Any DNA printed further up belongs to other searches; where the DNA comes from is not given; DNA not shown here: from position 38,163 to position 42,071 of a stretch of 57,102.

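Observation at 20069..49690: Conserved 19-nt extended -10 motif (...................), at least 13 copies, typically fused to stop codons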

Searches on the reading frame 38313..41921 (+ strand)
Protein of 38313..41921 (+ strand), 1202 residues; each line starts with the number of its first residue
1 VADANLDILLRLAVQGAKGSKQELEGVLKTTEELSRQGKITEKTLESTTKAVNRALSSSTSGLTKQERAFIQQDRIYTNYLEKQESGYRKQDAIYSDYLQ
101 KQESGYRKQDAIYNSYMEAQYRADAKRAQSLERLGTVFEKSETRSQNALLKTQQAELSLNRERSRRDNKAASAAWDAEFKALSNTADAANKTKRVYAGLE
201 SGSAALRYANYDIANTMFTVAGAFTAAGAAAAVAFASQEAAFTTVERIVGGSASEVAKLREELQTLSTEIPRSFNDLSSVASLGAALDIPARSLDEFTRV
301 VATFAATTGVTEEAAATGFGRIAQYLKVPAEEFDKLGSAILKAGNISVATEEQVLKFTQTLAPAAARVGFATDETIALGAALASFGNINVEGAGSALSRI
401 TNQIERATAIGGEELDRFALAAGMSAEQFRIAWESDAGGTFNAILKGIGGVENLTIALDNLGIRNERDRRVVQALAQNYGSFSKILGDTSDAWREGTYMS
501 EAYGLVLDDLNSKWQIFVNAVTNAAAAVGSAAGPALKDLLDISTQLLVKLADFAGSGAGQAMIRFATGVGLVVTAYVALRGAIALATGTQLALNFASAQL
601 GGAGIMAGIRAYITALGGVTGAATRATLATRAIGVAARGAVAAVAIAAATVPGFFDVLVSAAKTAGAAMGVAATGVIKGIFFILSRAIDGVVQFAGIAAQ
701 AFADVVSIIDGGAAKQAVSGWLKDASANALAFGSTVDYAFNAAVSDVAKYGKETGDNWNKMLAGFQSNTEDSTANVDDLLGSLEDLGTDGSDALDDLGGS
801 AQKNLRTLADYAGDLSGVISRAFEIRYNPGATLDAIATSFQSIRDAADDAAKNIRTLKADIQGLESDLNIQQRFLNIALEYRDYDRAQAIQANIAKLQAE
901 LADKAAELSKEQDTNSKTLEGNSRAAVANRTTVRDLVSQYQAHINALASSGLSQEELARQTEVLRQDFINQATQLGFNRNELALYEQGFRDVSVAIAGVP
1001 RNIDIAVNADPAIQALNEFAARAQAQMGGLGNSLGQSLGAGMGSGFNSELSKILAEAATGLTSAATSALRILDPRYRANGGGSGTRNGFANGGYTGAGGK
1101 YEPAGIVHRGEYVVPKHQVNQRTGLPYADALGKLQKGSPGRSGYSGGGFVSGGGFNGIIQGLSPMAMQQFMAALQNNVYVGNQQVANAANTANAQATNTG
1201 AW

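Call 33: find_related_loci(query=window:38313-41921:+, collection=viral_contigs, flank=10000)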
Query window:38313-41921:+ (1202 aa) in viral_contigs; peptide patterns used: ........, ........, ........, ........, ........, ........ (x = any residue, [..] = any of these).
3 stretches matched a pattern; 3 encode a relative of the query (tblastn E <= 1e-3); 2 distinct loci.
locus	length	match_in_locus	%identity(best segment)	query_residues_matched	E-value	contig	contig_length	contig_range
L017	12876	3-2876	99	245-1202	0e+0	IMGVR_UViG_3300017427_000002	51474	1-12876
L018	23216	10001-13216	96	1-1202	0e+0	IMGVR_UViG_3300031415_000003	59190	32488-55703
